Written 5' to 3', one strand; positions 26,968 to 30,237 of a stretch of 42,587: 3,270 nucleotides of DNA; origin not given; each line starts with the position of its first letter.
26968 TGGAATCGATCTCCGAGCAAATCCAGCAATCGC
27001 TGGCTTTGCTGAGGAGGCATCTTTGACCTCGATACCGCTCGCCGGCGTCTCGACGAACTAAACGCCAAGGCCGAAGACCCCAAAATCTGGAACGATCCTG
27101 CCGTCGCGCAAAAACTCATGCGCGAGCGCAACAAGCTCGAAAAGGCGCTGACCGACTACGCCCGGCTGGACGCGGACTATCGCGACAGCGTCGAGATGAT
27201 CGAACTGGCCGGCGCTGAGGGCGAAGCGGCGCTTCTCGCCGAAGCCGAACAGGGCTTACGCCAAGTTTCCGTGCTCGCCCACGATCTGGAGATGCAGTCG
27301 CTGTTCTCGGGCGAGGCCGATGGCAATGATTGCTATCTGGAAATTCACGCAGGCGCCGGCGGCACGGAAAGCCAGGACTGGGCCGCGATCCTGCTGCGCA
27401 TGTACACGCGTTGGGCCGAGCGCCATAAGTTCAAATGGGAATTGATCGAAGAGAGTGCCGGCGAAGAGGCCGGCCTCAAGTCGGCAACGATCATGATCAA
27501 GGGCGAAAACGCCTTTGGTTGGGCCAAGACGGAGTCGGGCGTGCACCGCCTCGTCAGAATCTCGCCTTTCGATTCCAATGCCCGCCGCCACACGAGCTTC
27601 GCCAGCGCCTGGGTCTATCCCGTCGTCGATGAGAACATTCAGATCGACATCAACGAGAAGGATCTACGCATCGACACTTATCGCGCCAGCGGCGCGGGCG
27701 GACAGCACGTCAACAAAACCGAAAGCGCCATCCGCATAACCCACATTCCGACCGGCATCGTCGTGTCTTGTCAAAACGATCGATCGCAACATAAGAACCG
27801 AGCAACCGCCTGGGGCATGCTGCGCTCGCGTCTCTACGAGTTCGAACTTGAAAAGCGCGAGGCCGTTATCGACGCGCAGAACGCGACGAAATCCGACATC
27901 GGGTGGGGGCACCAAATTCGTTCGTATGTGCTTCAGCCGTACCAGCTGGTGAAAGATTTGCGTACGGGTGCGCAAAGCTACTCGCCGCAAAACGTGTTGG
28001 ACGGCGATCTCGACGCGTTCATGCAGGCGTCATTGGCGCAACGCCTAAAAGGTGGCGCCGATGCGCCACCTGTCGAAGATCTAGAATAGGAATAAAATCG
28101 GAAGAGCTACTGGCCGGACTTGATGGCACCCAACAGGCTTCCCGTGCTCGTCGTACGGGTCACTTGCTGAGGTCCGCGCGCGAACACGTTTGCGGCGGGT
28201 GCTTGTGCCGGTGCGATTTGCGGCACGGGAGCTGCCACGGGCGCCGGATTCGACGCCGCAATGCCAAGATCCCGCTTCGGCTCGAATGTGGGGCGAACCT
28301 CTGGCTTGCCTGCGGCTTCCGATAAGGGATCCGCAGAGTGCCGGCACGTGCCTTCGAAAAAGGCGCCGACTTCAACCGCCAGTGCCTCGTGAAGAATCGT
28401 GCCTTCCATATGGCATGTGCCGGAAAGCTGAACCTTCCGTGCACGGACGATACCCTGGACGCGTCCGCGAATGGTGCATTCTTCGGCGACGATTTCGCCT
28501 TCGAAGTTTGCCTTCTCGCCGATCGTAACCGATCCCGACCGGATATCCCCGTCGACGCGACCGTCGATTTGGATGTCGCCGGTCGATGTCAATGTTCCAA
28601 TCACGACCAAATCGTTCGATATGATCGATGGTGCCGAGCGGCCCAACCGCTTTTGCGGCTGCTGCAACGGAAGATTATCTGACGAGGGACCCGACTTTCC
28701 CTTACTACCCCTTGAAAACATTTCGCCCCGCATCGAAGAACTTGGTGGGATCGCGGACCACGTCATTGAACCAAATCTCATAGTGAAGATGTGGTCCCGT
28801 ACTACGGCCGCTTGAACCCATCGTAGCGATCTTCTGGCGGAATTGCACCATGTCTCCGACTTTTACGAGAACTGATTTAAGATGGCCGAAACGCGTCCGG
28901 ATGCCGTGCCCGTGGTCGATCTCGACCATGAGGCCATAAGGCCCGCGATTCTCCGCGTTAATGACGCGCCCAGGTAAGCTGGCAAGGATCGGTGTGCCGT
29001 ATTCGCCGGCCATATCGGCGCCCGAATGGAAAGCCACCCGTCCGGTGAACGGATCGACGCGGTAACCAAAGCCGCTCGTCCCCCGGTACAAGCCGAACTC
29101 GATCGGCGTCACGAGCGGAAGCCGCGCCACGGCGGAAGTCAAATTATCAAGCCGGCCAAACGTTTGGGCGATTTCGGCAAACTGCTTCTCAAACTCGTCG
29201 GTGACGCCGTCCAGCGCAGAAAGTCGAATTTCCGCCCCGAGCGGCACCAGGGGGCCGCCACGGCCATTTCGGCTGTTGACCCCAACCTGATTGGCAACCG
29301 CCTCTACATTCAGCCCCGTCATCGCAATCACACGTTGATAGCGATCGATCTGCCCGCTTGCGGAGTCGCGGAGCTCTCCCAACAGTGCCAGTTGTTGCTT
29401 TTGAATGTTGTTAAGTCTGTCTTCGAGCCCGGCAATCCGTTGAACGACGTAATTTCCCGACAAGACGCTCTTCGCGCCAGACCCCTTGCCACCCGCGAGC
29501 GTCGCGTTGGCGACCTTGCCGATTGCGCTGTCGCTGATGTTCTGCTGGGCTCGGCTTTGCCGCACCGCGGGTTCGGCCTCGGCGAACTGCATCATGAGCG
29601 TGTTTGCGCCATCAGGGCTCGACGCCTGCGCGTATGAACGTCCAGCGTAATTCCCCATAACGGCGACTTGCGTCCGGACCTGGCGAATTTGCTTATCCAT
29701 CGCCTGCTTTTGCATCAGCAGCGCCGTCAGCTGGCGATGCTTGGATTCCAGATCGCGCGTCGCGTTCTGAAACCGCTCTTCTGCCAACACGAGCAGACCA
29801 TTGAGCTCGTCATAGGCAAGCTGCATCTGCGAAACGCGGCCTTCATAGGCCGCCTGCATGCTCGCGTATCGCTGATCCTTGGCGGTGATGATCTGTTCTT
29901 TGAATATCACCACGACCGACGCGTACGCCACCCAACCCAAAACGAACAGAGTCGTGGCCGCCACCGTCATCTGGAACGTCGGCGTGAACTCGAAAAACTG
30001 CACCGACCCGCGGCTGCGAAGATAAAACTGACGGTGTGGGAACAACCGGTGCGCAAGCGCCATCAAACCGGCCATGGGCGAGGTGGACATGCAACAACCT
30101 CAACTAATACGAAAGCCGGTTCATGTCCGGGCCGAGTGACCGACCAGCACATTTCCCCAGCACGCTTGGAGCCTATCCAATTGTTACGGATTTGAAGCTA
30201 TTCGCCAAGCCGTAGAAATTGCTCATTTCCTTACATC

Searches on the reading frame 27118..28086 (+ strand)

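Call 37: search_protein_families(library=pfam, proteins=[window:27118-28086:+], max_evalue=0.001)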
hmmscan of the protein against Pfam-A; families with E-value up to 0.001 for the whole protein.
window:27118-28086:+ (323 aa): 2 families
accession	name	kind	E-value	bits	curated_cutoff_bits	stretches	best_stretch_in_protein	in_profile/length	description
PF03462.23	PCRF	-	5.7e-48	163.7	24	1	2-163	29-193/194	PCRF domain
PF00472.26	RF-1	-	8.7e-45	151.9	35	1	172-282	1-116/116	RF-1 domain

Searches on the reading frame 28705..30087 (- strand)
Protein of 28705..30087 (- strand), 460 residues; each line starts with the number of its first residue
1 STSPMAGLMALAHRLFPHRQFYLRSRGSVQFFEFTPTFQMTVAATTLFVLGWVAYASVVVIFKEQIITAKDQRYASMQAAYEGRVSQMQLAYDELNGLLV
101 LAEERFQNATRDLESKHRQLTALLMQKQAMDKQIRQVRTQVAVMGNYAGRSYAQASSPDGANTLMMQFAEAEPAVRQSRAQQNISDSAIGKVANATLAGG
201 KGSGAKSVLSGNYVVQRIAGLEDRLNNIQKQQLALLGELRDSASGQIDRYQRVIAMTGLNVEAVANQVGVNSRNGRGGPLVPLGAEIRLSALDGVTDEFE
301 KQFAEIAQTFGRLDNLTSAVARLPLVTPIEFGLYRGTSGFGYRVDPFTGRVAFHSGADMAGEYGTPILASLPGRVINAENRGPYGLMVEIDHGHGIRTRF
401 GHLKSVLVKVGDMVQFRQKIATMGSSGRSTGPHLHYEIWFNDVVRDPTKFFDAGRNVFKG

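Call 37: search_protein_families(library=pfam, proteins=[window:28705-30087:-], max_evalue=0.001)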
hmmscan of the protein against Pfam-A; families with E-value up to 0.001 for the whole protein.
window:28705-30087:- (460 aa): 2 families
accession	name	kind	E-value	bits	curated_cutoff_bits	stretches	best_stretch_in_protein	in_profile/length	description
PF01551.29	Peptidase_M23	-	2.3e-29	101.9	28.7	1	353-447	2-96/96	Peptidase family M23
PF19353.4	DUF5930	-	3.4e-17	62.9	27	1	10-330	11-316/320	Family of unknown function (DUF5930)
